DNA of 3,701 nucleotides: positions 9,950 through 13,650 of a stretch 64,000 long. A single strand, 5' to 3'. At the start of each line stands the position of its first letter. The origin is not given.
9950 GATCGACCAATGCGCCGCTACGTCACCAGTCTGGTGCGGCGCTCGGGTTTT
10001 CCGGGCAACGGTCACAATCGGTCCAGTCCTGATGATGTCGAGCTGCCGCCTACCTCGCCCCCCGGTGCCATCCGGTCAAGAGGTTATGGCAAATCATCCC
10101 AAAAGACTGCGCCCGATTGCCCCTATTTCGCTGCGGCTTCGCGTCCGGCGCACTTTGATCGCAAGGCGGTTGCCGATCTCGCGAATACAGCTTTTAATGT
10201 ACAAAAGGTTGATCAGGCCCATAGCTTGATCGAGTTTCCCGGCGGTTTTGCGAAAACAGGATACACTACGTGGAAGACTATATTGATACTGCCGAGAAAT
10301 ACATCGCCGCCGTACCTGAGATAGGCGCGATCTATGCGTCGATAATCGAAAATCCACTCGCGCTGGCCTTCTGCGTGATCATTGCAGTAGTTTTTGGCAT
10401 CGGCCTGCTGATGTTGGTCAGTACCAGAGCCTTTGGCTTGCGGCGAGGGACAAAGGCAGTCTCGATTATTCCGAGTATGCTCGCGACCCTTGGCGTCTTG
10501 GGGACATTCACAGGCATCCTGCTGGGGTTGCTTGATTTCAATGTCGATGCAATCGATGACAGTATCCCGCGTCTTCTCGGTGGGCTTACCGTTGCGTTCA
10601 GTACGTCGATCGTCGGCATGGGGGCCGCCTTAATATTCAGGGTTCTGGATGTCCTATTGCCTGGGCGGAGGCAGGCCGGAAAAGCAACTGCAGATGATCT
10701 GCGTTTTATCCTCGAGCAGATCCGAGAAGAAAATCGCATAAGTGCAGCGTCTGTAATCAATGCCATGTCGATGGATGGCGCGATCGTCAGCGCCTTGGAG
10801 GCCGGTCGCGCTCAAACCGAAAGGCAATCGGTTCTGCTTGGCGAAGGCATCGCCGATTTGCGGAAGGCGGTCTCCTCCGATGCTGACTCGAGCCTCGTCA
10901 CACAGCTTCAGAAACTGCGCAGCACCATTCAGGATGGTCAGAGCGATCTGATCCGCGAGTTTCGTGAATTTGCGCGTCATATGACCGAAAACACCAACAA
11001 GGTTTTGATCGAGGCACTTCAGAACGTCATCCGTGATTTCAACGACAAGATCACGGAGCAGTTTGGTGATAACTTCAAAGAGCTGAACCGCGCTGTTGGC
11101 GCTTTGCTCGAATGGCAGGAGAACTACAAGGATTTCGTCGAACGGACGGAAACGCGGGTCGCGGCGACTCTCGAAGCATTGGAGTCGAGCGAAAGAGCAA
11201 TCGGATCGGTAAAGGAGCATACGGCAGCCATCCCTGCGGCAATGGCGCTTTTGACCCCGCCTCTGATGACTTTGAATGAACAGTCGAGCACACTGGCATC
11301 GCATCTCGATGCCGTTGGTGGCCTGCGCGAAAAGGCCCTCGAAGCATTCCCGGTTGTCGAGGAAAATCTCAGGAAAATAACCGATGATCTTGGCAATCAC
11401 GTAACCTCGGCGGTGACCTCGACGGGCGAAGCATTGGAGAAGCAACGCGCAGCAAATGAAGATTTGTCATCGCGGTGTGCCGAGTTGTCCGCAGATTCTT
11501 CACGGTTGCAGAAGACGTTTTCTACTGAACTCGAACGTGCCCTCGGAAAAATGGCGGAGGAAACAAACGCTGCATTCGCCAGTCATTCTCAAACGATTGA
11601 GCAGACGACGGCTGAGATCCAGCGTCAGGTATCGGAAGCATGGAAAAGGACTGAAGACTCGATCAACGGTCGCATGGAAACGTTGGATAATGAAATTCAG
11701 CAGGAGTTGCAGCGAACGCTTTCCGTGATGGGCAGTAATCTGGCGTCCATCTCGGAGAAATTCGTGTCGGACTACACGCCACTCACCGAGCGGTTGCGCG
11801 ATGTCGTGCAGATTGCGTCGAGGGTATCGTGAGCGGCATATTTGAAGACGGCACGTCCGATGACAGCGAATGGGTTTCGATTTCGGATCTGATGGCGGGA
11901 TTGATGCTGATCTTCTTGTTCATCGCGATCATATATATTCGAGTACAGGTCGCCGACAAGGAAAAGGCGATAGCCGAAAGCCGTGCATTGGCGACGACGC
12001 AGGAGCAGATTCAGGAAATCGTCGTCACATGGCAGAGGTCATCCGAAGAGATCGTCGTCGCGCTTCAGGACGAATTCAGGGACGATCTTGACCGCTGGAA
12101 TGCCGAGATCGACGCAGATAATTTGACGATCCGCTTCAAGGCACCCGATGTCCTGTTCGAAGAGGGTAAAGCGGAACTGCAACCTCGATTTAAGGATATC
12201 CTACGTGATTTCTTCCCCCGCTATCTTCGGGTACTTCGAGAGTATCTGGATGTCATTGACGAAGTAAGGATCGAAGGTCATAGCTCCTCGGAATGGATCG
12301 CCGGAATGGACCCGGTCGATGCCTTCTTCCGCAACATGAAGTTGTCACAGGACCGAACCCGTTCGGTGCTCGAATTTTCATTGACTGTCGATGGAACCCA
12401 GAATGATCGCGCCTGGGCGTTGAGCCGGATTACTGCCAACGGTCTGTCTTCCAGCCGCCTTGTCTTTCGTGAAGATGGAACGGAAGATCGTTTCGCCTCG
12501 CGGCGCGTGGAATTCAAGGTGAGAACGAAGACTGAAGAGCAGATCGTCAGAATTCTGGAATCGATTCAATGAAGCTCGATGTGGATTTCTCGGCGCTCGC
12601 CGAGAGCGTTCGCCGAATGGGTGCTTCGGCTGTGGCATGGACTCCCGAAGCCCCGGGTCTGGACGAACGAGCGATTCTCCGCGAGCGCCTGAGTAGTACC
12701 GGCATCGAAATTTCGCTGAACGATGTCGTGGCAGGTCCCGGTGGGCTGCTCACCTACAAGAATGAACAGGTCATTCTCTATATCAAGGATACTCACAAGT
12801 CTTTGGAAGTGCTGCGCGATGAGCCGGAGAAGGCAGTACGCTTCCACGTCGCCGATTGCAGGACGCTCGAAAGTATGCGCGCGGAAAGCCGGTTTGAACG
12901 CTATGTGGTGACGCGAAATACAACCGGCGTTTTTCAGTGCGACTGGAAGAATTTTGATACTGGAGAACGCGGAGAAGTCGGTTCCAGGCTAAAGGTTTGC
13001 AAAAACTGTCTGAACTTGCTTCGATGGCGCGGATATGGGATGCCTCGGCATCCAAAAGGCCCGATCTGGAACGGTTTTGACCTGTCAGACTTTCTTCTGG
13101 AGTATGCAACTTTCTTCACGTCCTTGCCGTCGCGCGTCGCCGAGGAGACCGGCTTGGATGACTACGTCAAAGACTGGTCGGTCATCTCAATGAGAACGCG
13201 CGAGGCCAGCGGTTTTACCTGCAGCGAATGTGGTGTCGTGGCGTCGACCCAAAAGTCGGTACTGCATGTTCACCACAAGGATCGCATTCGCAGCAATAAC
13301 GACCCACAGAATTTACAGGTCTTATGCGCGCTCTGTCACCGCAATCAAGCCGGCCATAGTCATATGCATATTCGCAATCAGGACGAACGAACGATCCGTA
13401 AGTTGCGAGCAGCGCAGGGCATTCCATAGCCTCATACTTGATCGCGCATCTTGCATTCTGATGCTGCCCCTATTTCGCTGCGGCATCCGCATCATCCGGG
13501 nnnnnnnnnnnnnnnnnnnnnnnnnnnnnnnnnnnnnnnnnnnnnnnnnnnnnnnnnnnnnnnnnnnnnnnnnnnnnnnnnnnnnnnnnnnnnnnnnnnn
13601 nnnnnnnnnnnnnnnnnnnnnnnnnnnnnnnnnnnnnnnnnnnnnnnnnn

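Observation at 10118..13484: Type II Zorya-like MotA/MotB/HNH defence cassette bracketed by a perfect 20-bp direct repeat on the 3' end of an ABC ATPase gene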

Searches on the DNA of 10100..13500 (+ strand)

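Call 15: search_dna_similar(query=window:10100-13500:+, collection=plasmids, mode=distant, max_rows=20)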
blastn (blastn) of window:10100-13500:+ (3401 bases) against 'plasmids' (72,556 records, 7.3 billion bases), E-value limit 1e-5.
No match.
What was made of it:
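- Tried and rejected: There is no DNA match to the cassette (call 15).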
